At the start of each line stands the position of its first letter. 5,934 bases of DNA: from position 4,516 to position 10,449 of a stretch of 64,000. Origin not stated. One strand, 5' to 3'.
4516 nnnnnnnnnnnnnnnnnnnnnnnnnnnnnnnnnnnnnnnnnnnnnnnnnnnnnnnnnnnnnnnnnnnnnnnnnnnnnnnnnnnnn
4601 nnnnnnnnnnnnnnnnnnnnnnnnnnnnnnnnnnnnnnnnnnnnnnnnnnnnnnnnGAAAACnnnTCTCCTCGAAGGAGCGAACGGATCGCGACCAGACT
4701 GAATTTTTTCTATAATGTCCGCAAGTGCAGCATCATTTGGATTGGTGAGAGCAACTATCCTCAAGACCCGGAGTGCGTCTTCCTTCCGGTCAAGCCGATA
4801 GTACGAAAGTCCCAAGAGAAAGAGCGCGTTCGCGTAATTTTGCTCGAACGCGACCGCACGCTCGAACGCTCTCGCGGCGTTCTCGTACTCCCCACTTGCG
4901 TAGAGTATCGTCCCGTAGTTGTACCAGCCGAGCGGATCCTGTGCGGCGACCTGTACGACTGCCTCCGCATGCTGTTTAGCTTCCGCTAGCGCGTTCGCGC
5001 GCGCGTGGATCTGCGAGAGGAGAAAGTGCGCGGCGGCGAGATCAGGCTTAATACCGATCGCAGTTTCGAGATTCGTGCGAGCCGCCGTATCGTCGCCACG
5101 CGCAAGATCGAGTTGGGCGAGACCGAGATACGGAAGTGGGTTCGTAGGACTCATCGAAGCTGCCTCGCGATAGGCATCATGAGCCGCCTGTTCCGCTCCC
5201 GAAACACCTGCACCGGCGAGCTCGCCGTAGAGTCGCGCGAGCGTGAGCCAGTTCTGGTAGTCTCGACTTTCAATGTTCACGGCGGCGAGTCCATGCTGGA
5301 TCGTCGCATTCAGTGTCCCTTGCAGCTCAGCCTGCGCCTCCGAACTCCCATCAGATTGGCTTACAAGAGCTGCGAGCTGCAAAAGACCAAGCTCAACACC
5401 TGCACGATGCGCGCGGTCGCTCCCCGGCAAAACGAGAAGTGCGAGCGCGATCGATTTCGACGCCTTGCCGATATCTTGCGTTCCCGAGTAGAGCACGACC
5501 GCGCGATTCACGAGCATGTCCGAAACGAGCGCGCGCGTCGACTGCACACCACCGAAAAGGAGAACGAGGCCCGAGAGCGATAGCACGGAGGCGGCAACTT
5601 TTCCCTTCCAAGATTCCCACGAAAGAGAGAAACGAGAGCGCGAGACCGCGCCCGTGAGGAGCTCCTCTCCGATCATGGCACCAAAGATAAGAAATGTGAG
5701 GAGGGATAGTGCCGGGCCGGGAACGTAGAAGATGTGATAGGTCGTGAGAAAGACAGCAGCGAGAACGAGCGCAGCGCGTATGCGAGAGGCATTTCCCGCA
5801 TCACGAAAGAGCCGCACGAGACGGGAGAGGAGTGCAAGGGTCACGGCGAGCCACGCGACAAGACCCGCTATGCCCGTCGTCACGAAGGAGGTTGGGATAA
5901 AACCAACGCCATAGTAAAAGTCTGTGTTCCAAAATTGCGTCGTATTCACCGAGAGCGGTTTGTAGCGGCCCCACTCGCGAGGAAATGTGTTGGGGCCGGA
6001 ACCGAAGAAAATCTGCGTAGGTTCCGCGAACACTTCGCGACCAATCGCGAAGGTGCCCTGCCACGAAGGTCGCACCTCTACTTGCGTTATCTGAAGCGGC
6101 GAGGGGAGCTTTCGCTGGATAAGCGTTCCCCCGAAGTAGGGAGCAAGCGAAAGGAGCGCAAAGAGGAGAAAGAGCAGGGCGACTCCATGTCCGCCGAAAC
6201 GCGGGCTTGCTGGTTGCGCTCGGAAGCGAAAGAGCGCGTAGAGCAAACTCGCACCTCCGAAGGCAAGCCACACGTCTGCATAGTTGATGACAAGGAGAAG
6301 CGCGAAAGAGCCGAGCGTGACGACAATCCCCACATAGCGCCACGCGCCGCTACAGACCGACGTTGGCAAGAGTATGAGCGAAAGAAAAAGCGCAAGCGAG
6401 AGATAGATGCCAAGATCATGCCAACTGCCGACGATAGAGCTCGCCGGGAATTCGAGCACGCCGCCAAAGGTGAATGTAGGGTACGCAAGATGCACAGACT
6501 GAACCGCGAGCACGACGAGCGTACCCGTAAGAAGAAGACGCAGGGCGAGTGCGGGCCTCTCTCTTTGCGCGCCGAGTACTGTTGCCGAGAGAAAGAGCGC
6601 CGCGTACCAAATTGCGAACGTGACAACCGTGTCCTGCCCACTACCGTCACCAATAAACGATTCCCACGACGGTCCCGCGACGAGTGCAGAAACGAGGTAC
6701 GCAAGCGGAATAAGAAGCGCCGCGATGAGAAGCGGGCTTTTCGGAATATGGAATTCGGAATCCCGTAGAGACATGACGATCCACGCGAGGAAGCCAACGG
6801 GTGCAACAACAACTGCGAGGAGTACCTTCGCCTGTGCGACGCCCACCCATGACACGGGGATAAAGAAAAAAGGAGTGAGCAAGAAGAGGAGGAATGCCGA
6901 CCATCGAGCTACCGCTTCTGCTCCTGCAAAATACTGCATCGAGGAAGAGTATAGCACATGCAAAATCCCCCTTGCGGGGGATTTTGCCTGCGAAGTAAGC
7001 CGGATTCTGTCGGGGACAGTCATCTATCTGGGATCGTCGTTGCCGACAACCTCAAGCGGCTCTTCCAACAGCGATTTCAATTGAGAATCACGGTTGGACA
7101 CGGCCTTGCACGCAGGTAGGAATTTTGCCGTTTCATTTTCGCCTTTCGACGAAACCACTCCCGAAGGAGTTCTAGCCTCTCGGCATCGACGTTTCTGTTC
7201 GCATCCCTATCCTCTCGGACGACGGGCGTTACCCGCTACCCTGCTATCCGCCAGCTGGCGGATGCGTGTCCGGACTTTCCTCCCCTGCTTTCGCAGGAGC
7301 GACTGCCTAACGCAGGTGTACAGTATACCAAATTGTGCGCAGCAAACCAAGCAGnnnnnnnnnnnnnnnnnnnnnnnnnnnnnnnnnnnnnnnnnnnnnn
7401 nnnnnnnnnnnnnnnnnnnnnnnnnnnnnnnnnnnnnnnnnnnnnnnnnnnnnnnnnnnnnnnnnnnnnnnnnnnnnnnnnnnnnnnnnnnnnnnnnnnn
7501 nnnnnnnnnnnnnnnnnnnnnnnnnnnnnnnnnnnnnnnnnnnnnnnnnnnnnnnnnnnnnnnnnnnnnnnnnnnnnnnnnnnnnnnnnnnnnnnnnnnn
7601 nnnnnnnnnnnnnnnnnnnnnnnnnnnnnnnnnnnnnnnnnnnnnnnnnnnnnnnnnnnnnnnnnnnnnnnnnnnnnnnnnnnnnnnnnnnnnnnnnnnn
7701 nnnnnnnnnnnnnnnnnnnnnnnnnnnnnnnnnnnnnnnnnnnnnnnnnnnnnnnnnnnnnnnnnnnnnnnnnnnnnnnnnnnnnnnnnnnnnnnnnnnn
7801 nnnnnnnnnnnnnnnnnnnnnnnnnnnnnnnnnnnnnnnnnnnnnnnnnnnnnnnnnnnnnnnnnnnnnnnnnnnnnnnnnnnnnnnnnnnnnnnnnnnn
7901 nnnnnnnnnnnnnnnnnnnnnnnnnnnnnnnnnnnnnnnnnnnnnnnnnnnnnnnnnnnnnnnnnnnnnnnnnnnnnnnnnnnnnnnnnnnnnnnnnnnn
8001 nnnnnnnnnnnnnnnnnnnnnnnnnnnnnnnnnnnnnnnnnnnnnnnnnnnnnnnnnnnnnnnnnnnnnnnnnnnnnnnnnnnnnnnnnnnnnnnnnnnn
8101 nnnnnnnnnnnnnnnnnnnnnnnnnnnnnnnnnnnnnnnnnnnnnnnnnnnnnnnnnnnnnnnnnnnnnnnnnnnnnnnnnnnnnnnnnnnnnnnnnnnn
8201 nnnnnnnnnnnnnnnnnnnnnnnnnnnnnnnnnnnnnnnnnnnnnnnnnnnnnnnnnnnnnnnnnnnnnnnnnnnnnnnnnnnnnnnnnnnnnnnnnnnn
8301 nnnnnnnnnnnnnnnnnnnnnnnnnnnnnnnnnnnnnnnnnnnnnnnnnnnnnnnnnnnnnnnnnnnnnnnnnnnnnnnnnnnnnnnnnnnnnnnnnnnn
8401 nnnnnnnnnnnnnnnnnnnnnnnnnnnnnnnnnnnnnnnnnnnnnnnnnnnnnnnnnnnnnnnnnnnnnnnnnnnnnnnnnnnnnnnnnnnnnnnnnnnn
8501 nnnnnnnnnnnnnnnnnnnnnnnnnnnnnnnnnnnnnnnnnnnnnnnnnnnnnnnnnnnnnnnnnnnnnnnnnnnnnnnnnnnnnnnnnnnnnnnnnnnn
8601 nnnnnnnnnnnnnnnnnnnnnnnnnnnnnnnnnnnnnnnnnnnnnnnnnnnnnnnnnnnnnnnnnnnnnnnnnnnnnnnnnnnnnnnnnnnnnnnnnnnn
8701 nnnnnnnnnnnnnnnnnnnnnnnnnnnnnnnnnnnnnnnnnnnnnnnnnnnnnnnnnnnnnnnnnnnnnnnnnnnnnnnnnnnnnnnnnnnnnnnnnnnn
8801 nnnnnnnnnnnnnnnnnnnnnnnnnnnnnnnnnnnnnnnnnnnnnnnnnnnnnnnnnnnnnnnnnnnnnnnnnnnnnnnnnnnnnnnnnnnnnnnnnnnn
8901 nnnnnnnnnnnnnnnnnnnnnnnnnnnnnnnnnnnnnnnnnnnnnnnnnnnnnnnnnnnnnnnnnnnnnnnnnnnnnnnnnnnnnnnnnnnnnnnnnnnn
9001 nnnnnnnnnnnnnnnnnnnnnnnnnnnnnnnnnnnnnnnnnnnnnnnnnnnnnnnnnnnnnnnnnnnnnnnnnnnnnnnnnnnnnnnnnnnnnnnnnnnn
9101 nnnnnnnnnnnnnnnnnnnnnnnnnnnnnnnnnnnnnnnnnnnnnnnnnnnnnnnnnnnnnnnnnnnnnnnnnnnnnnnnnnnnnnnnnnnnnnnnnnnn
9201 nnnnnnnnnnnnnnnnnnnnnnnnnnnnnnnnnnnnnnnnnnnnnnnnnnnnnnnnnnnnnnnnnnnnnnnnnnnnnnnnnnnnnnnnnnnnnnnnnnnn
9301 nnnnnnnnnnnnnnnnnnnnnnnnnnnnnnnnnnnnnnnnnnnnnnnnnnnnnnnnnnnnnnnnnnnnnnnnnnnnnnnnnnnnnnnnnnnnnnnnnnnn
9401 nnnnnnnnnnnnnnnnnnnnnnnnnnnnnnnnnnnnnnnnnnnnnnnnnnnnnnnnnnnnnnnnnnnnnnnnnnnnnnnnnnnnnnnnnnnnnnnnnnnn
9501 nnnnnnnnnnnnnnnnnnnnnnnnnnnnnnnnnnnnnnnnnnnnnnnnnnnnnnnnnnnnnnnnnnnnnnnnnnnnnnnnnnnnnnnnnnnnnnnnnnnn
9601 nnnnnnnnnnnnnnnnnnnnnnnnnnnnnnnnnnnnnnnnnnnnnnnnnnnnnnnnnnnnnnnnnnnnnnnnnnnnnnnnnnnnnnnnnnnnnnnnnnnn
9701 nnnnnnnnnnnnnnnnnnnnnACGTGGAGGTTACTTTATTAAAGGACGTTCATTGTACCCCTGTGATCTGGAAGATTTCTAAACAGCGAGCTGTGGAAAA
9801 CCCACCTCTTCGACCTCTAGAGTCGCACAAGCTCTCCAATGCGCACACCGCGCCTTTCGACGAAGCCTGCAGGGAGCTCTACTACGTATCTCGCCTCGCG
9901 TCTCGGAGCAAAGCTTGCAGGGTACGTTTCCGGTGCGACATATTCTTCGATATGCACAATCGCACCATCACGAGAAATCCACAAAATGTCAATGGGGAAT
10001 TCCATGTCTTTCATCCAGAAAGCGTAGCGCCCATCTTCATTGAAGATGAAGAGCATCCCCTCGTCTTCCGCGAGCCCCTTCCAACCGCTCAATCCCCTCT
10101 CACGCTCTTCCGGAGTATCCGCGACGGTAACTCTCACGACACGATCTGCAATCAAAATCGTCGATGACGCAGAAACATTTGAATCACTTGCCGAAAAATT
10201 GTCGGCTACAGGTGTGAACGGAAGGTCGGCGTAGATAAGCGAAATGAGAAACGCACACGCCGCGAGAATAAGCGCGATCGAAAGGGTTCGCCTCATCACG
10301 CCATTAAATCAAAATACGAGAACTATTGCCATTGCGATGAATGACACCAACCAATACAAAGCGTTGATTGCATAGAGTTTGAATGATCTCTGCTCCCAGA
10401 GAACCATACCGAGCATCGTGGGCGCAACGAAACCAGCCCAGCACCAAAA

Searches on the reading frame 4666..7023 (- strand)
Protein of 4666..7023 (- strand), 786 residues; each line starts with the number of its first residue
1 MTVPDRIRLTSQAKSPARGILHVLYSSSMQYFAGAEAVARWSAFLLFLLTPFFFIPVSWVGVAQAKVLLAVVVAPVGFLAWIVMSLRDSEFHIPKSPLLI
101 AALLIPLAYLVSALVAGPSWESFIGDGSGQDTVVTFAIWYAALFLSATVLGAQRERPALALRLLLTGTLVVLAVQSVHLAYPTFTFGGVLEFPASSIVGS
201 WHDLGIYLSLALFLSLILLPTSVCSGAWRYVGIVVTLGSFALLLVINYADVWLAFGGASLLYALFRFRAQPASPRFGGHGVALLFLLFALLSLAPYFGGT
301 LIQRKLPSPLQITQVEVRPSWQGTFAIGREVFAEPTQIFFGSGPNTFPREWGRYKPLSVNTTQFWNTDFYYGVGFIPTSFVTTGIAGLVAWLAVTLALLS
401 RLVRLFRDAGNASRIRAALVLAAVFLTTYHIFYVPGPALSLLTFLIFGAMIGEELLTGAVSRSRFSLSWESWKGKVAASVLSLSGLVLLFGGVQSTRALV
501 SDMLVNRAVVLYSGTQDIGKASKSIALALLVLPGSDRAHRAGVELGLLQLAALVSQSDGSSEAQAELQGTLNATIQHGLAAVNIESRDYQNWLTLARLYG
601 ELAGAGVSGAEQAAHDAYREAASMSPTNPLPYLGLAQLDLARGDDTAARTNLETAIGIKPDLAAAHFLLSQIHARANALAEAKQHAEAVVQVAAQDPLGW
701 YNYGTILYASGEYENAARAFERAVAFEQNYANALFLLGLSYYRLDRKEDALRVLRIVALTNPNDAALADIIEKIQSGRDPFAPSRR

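Call 69: search_protein_families(library=pfam, proteins=[window:4666-7023:-], max_evalue=0.0001)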
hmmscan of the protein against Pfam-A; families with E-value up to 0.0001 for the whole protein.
window:4666-7023:- (786 aa): 11 families
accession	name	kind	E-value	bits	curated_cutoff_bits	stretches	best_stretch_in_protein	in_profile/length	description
PF13414.12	TPR_11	-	2.9e-16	59.3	26.8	1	704-744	1-41/42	TPR repeat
PF07719.23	TPR_2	-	3.6e-13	49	27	1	698-729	2-33/34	Tetratricopeptide repeat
PF14559.12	TPR_19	-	2.2e-12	47.5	25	1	707-773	1-67/68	Tetratricopeptide repeat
PF23914.1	TPR_CcmH_CycH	-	2e-07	31.4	42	0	585-693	46-151/158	Cytochrome c-type biogenesis protein H TPR domain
PF13174.12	TPR_6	-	3.4e-06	27.8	26.3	0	733-763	2-32/33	Tetratricopeptide repeat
PF13181.12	TPR_8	-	9.9e-06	25.8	25.7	0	700-727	4-31/34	Tetratricopeptide repeat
PF00515.34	TPR_1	-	1.1e-05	25.4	27.8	0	699-730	3-34/34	Tetratricopeptide repeat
PF13371.12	TPR_9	-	1.7e-05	25.1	35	0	669-725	1-57/73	Tetratricopeptide repeat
PF13431.12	TPR_17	-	3.1e-05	24.3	24.4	0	719-751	1-33/34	Tetratricopeptide repeat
PF13432.12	TPR_16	-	4e-05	24.4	32.7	1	704-756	4-56/65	Tetratricopeptide repeat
PF13428.12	TPR_14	-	8.7e-05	23.3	23.5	0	699-738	3-42/44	Tetratricopeptide repeat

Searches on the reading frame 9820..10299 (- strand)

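Call 69: search_protein_families(library=pfam, proteins=[window:9820-10299:-], max_evalue=0.0001)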
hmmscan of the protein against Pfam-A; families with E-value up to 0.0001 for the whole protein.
window:9820-10299:- (160 aa): 1 family
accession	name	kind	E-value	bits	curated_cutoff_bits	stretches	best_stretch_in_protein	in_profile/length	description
PF02643.20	DUF192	-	1.1e-31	109.2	27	1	55-159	1-95/96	Uncharacterized ACR, COG1430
